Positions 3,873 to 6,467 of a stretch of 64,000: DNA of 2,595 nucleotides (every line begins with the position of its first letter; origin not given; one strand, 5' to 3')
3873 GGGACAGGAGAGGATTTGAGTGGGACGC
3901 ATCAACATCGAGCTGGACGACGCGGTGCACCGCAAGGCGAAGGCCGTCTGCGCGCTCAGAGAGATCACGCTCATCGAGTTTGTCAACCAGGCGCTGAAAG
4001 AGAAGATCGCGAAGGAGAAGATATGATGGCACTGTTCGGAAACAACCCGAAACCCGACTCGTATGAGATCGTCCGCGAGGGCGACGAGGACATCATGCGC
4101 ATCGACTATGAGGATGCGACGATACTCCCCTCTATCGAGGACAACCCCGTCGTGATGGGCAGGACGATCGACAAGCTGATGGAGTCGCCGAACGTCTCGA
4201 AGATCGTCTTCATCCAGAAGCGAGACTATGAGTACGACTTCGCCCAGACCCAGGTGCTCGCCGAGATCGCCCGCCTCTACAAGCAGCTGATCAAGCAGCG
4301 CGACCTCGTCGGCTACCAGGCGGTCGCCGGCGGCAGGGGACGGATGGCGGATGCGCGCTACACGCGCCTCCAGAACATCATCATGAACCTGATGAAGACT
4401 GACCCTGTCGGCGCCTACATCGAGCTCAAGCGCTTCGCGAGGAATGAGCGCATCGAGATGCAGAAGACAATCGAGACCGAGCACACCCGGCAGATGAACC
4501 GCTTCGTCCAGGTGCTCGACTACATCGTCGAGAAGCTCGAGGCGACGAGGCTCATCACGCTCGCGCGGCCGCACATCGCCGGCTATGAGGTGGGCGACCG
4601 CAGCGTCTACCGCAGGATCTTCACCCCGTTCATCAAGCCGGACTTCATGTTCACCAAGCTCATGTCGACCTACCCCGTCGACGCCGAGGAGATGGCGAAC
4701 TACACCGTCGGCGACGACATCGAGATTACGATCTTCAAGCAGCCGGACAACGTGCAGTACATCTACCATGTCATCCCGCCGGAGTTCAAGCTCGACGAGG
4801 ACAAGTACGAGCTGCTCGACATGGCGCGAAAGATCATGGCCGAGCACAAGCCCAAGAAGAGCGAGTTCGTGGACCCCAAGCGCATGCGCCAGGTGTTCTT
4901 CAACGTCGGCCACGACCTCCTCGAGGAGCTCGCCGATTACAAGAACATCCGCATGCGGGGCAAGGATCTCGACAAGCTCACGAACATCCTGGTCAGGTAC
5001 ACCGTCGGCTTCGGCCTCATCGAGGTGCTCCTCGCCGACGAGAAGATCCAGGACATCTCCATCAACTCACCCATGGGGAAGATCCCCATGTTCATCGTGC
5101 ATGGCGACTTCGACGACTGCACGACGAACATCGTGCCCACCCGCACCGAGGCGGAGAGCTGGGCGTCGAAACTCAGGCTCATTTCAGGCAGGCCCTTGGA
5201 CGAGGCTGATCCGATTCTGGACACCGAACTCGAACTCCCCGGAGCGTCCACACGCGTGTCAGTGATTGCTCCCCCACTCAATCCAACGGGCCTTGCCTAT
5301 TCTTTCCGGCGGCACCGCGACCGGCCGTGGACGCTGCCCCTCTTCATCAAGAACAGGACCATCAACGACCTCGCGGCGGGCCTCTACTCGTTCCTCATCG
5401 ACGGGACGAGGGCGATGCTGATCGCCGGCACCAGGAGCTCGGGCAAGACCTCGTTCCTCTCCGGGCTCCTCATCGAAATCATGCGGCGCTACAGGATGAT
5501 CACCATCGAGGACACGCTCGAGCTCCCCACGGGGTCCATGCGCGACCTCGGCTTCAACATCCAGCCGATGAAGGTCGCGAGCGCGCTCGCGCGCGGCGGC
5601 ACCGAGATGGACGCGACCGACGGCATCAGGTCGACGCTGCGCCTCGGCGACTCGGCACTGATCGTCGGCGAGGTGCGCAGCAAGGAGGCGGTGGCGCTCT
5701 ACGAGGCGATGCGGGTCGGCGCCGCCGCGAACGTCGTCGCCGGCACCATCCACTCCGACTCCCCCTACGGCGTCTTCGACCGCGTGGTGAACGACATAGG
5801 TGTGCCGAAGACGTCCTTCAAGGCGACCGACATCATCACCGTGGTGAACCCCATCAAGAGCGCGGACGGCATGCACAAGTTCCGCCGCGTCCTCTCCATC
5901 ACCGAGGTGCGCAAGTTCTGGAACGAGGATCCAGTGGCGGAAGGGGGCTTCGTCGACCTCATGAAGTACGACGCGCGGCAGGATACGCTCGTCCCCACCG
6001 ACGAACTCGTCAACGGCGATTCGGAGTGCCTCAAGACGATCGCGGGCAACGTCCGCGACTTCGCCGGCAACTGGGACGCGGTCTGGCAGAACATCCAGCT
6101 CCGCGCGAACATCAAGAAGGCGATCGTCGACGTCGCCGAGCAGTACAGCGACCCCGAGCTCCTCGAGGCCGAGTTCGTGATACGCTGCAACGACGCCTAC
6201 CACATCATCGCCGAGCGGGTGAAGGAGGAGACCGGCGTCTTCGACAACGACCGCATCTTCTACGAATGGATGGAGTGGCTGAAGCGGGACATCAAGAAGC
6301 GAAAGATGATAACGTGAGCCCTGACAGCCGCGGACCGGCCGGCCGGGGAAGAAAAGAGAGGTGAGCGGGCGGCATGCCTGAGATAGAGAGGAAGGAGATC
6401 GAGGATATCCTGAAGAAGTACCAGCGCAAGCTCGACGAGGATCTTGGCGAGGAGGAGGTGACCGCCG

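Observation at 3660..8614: Pilin-less PilB/PilC-type module with oversized subunits, headed by duplicated RHH genes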

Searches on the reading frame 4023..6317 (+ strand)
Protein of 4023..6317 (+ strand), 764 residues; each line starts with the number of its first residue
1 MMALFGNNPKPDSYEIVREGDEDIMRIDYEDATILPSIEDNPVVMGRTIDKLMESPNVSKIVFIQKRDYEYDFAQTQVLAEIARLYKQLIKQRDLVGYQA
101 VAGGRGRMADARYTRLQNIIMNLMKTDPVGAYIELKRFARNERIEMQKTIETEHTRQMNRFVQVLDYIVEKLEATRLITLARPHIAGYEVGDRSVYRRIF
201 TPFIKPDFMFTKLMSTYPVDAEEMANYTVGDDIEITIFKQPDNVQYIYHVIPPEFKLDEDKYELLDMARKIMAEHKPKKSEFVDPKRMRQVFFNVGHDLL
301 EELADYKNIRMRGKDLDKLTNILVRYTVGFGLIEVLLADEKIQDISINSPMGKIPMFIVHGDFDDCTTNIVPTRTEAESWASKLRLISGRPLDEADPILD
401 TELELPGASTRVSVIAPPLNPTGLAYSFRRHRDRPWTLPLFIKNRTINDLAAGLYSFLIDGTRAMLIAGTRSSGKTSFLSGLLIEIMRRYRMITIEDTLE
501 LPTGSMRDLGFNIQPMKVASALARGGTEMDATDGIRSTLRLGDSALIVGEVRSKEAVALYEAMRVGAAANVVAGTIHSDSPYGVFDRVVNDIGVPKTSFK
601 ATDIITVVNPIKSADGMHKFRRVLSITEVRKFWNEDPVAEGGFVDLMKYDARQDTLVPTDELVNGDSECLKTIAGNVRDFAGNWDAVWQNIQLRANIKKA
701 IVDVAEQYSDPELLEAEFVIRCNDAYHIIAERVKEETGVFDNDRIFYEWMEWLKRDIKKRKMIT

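Call 8: search_protein_families(library=pfam, proteins=[window:4023-6317:+], max_evalue=0.01)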
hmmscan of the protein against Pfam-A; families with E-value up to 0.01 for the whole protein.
window:4023-6317:+ (764 aa): 1 family
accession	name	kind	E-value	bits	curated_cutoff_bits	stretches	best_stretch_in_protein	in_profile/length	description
PF00437.27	T2SSE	-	3.7e-13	49.3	24.9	1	454-602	134-268/370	Type II/IV secretion system protein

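Call 9: search_protein_families(library=ncbifam, proteins=[window:4023-6317:+], max_evalue=0.01)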
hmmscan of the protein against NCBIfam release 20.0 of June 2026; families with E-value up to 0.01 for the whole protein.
window:4023-6317:+ (764 aa): 13 families
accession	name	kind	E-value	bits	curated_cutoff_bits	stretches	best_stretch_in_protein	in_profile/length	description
NF058587.1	archaellum_moto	equivalog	6.9e-37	127.4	550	1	226-703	33-501/527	archaellum flagellar ATPase motor FlaI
TIGR03819.1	heli_sec_ATPase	hypoth_equivalog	1.4e-33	116.5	373.15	1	318-588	40-297/340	TadA family conjugal transfer-associated ATPase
TIGR02782.1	TrbB_P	equivalog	1.1e-19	70.8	304.55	1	335-632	16-296/303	P-type conjugative transfer ATPase TrbB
NF053672.1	bindosome_BasE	exception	5.4e-18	65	1000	1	304-660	113-452/512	bindosome assembly system ATPase subunit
TIGR02788.1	VirB11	equivalog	1.1e-17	64.1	249.95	1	461-590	143-264/308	P-type DNA transfer ATPase VirB11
NF010475.0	PRK13900.1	equivalog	4.2e-13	49.1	389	1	459-600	157-296/333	type IV secretion system ATPase VirB11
NF010407.0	PRK13833.1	subfamily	4.7e-12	46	499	1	392-635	77-306/323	conjugal transfer protein TrbB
NF010469.0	PRK13894.1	subfamily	4.4e-11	42.7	508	1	331-630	26-308/320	conjugal transfer ATPase TrbB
NF041000.1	ATPase_ComGA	equivalog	3.7e-10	39.2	300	1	465-602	131-255/267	competence type IV pilus ATPase ComGA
NF010425.0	PRK13851.1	equivalog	2.4e-08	33.3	461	1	458-633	158-325/344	type IV secretion system protein VirB11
TIGR01420.1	pilT_fam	subfamily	8.4e-05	21.9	319.1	1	465-590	125-241/343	PilT/PilU family type 4a pilus ATPase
NF053534.1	T4PilAsmATPsTfpB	equivalog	0.00011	20.7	850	1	465-602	339-462/584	type IV pilus assembly ATPase TfpB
TIGR02533.1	type_II_gspE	equivalog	0.00017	20.4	630.25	1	464-594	245-361/486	type II secretion system ATPase GspE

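Call 12: find_homologous_proteins(query=window:4023-6317:+)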
Query window:4023-6317:+ (764 aa): 6216 proteins with E <= 0.001 among 8000 candidates; the best 120 are listed.
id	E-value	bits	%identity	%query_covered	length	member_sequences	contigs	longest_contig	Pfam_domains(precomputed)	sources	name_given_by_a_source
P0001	0.0e+0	1724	100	100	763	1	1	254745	PF00437.27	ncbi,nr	ncbi:type II/IV secretion system ATPase subunit [Candidatus Woesearchaeota archaeon]|nr:type II/IV s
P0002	0.0e+0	1242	69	99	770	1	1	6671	PF00437.27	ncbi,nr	ncbi:hypothetical protein D6764_05530 [Candidatus Woesearchaeota archaeon]|nr:MAG: hypothetical prot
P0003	0.0e+0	1228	69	99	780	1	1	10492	PF00437.27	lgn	-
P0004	0.0e+0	1198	66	100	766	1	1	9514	PF00437.27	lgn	-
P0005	0.0e+0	1188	66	98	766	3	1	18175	PF00437.27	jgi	-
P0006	0.0e+0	1185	66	100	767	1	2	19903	PF00437.27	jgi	-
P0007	0.0e+0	1183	66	99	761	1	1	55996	PF00437.27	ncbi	ncbi:MAG: type II/IV secretion system ATPase subunit [Candidatus Woesearchaeota archaeon]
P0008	0.0e+0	1182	65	100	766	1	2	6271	PF00437.27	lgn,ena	-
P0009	0.0e+0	1180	68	99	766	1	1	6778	PF00437.27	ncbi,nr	ncbi:type II/IV secretion system ATPase subunit [Candidatus Woesearchaeota archaeon]|nr:type II/IV s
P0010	0.0e+0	1176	66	100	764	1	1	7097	PF00437.27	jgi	jgi:archaeal flagellar protein FlaI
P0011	0.0e+0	1175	66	99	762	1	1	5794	PF00437.27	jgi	jgi:archaeal flagellar protein FlaI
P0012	0.0e+0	1174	66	97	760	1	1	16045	PF00437.27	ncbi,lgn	-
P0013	0.0e+0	1173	67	99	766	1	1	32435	PF00437.27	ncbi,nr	ncbi:type II/IV secretion system ATPase subunit [Candidatus Woesearchaeota archaeon]|nr:type II/IV s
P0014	0.0e+0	1170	68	98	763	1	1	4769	PF00437.27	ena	-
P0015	0.0e+0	1169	65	100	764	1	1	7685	PF00437.27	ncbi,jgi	-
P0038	0.0e+0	1158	64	100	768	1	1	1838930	PF00437.27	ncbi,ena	-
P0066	0.0e+0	1149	64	98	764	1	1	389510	PF00437.27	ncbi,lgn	-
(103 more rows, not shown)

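Call 14: find_encoding_contigs(protein=P0038, flank=10000, max_places=2)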
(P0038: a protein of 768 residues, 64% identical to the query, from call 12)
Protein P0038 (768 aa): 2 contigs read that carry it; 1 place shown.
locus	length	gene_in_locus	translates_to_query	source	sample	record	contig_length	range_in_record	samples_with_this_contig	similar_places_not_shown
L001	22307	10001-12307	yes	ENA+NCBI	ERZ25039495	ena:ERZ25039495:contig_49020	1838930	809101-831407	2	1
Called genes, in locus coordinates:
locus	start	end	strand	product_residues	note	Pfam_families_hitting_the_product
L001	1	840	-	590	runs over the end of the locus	PF01336:tRNA_anti-codon, PF00152:tRNA-synt_2, PF02938:GAD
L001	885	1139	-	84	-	PF04193:PQ-loop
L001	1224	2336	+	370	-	PF01702:TGT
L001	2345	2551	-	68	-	PF10049:DUF2283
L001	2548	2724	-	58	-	-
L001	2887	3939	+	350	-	PF01699:Na_Ca_ex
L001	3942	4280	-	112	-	-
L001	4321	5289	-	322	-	PF26233:NicX, PF02073:Peptidase_M29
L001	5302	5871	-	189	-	PF12917:YfbR-like, PF13023:HD_3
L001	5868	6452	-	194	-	PF01997:Translin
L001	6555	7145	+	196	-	-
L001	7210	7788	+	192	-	-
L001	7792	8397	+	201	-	-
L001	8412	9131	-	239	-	-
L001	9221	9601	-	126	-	-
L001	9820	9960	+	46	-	-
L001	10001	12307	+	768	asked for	PF00437:T2SSE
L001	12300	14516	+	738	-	-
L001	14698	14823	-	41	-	-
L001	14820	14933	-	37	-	-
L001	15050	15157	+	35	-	-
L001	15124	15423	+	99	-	-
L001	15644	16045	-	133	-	PF21473:OB_Ssb-like (weak), PF01336:tRNA_anti-codon (weak)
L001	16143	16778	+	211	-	PF12917:YfbR-like, PF13023:HD_3, PF01966:HD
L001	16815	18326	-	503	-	PF00587:tRNA-synt_2b, PF03129:HGTP_anticodon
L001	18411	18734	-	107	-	PF28422:CCDC89 (weak)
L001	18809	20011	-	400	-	PF03215:Rad17 (weak), PF05496:RuvB_N (weak), PF13401:AAA_22 (faint), PF00004:AAA, PF25361:AAA_lid_RFC1 (weak), PF21960:RCF1-5-like_lid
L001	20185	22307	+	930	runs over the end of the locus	PF00005:ABC_tran (faint), PF02463:SMC_N (faint), PF03193:RsgA_GTPase (faint), PF13175:AAA_15 (faint), PF13304:AAA_21 (faint), PF13476:AAA_23 (faint), PF17760:UvrA_inter, PF17755:UvrA_DNA-bind, +3 more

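Call 15: find_encoding_contigs(protein=P0066, flank=10000, max_places=2)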
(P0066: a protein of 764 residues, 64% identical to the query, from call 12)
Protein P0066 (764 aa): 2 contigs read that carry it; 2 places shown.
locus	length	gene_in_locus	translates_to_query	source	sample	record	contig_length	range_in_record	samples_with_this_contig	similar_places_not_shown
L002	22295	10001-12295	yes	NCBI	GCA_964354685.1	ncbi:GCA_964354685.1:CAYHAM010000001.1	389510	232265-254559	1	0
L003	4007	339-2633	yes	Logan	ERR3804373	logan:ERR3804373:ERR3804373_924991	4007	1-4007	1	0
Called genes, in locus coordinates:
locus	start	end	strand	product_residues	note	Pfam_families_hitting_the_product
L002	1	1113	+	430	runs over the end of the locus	PF21805:Imm5_like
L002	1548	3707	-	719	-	-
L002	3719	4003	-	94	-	-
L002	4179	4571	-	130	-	-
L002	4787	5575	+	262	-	PF01026:TatD_DNase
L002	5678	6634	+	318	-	PF00459:Inositol_P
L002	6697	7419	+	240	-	-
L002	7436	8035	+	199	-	-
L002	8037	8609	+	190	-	-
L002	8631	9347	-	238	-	-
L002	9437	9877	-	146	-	-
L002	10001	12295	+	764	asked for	PF00437:T2SSE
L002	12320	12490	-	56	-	-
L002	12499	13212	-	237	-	PF03796:DnaB_C (weak), PF06745:ATPase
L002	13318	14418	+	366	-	PF03463:eRF1_1, PF18854:baeRF_family10, PF03464:eRF1_2, PF18859:acVLRF1, PF03465:eRF1_3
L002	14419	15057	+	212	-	-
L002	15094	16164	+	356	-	PF26233:NicX, PF02073:Peptidase_M29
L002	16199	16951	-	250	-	-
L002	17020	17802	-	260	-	PF00491:Arginase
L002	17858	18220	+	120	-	PF01981:PTH2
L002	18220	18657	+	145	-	PF01252:Peptidase_A8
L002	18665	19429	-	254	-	PF00459:Inositol_P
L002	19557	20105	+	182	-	-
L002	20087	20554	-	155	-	-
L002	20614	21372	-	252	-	-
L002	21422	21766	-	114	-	PF01176:eIF-1a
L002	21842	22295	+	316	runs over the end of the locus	PF04055:Radical_SAM, PF08608:Wyosine_form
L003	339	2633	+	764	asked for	PF00437:T2SSE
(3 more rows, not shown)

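Call 18: search_solved_structures(query=window:4023-6317:+, max_evalue=0.001, show_alignments=1)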
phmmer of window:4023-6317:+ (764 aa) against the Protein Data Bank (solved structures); distinct sequences matched with E-value up to 0.001: 13.
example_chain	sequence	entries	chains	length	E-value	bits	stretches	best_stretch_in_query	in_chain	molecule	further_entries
2oap_1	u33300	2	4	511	2.1e-25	92.3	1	307-656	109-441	Type II secretion system protein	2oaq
8rkd_E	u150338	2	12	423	7.3e-24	87.2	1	297-632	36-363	Pilus assembly ATPase CpaF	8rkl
8rjf_A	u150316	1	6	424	7.3e-24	87.2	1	297-632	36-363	Pilus assembly ATPase CpaF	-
9e24_A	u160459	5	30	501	1.2e-23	86.5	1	297-632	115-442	CpaF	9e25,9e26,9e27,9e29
4ii7_A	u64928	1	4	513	1.3e-15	59.9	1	322-657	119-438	FlaI ATPase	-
4ihq_A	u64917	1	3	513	9.1e-15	57.2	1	322-657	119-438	FlaI ATPase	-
6bge_A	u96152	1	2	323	2e-05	26.3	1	463-590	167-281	VirB11-like protein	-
1g6o_A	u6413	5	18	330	2.1e-05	26.2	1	463-590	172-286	CAG-ALPHA | virB11 homolog | Cag-alfa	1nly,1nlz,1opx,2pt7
3jvu_A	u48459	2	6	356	5.7e-05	24.8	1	446-592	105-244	Twitching mobility protein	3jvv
2eyu_A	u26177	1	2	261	0.00023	22.8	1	465-590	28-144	twitching motility protein PilT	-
2gza_A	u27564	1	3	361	0.00025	22.7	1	459-571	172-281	Type IV secretion system protein VirB11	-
2gsz_A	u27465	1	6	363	0.00044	21.8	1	465-590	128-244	twitching motility protein PilT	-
2ewv_A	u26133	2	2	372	0.00046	21.8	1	465-590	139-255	twitching motility protein PilT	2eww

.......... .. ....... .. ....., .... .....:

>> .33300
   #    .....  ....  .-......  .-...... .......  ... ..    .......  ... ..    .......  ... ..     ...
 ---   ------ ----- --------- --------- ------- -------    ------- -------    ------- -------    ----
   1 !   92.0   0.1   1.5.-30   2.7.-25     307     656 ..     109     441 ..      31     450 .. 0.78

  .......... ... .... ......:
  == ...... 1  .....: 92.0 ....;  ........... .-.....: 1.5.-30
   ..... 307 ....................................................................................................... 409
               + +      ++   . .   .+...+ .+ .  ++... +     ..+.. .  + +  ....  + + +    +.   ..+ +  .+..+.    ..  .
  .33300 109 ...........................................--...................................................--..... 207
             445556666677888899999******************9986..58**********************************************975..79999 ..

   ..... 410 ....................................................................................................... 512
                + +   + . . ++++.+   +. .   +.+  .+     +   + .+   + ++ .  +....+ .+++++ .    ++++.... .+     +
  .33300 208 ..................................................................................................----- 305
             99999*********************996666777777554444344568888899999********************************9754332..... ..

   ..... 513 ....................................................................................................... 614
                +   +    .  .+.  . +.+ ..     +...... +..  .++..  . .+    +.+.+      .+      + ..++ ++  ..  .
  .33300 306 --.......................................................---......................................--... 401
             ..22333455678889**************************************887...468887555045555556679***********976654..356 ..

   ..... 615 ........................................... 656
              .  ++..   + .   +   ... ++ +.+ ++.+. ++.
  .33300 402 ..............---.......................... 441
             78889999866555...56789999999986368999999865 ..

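Call 74: predict_structure(alignment_id=A3)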
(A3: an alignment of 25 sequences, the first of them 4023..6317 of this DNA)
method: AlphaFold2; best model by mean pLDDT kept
length: 764 residues; sequences in the alignment: 25
mean_pLDDT: 72.3   pTM: 0.46
mean pLDDT of the five models: 72.3, 67.8, 61.2, 58.6, 56.4
residues with pLDDT >= 90: 103; 70-90: 373; 50-70: 179; < 50: 109
segments of 3 or more residues with pLDDT < 50: 1-9, 208-215, 349-352, 390-396, 416-431, 488-499, 514-554, 573-578
pLDDT, mean of each block of 10 residues (from residue 1): 36 75 82 81 90 87 77 90 91 72 66 86 92 92 86 81 90 92 85 85 58 57 84 81 76 72 79 62 65 87 87 85 75 75 62 62 70 63 60 46 57 48 34 73 85 86 68 67 66 44 63 44 34 33 40 50 58 51 70 69 73 51 74 78 83 81 83 77 84 94 91 87 88 87 93 89 71
secondary structure, 60 per line:
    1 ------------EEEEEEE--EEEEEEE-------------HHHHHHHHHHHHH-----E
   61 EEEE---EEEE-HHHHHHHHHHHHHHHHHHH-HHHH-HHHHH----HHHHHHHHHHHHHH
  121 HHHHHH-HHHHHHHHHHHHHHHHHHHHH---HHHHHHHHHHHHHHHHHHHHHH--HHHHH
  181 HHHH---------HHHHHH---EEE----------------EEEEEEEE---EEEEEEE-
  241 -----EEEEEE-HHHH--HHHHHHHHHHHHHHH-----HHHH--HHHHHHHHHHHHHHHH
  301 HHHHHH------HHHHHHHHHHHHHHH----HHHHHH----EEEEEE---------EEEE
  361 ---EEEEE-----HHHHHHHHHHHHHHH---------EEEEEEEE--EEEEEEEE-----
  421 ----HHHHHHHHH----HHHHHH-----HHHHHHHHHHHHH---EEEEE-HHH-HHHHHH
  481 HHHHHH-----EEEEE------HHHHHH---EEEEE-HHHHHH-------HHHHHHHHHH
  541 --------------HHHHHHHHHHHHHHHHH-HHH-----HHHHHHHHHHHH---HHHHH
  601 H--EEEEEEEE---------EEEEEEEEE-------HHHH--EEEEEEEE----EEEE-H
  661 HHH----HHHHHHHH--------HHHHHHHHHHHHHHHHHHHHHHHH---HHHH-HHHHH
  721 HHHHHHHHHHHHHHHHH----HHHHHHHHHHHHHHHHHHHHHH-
elements in order (helices of 4 or more, strands of 3 or more residues): E13-19 E22-28 H42-54 E60-64 E68-71 H73-91 H93-96 H98-102 H107-126 H128-148 H152-173 H176-184 H194-199 E203-205 E222-229 E233-239 E246-251 H253-256 H259-273 H279-282 H285-306 H313-327 H332-337 E342-347 E357-360 E364-368 H374-388 E398-405 E408-415 H425-433 H438-443 H449-461 E465-469 H475-486 E492-496 H503-508 E512-516 H518-523 H531-540 H555-571 H581-592 H596-601 E604-611 E621-629 H637-640 E643-650 E655-658 H660-663 H668-675 H684-707 H711-714 H716-737 H742-763

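Call 77: find_encoding_contigs(protein=P0001, flank=10000, max_places=2)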
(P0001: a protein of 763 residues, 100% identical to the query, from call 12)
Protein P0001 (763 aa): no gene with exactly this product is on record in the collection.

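Call 78: fold_search(model_id=the predicted structure, library=pdb)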
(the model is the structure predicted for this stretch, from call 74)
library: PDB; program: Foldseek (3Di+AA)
matches with E <= 10: 247; with E <= 0.001: 13
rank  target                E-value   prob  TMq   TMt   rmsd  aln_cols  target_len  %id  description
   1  2oap_2                1.9e-13  1.00  0.28  0.40  17.9       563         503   20  Crystal structure of the archaeal secretion ATPase GspE in complex with AMP-PNP (released 2007-02-13)
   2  4ihq_A                3.8e-13  1.00  0.29  0.42  18.1       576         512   19  Archaellum Assembly ATPase FlaI bound to ADP (released 2013-03-06)
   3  4ii7_C                3.9e-13  1.00  0.29  0.41  18.6       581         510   18  Archaellum Assembly ATPase FlaI (released 2013-03-06)
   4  2oap_1                5.4e-13  1.00  0.27  0.39  18.4       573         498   17  Crystal structure of the archaeal secretion ATPase GspE in complex with AMP-PNP (released 2007-02-13)
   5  4ii7_D                1.8e-12  1.00  0.28  0.41  17.6       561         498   19  Archaellum Assembly ATPase FlaI (released 2013-03-06)
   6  4ihq_C                3.8e-12  1.00  0.29  0.41  18.3       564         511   18  Archaellum Assembly ATPase FlaI bound to ADP (released 2013-03-06)
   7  4ii7_B                6.4e-12  1.00  0.29  0.42  17.5       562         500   20  Archaellum Assembly ATPase FlaI (released 2013-03-06)
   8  4ii7_A                6.7e-12  1.00  0.29  0.42  17.9       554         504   20  Archaellum Assembly ATPase FlaI (released 2013-03-06)
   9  8rjf_A                1.7e-08  1.00  0.21  0.34  15.2       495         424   18  TadA/CpaF with ADP (released 2024-08-14)
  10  9e24_A                4.6e-08  1.00  0.23  0.38  13.9       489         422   20  Closed structure of CpaF without nucleotides (Apo dataset) (released 2025-04-23)
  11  8rkd_A                6.9e-08  1.00  0.21  0.35  15.1       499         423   18  TadA/CpaF with AMPPNP (released 2024-08-14)
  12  8rkd_B                6.6e-06  1.00  0.18  0.31  16.7       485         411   17  TadA/CpaF with AMPPNP (released 2024-08-14)
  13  3jc8_Ba               3.0e-04  1.00  0.20  0.32  18.2       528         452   11  Architectural model of the type IVa pilus machine in a piliated state (released 2016-03-16)
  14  9n32_D                4.8e-03  0.96  0.15  0.28  14.3       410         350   14  PilU from Pseudomonas aeruginosa: C3ocococ conformation (released 2025-12-10)
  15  9n32_C                4.8e-03  0.94  0.15  0.27  14.6       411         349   13  PilU from Pseudomonas aeruginosa: C3ocococ conformation (released 2025-12-10)
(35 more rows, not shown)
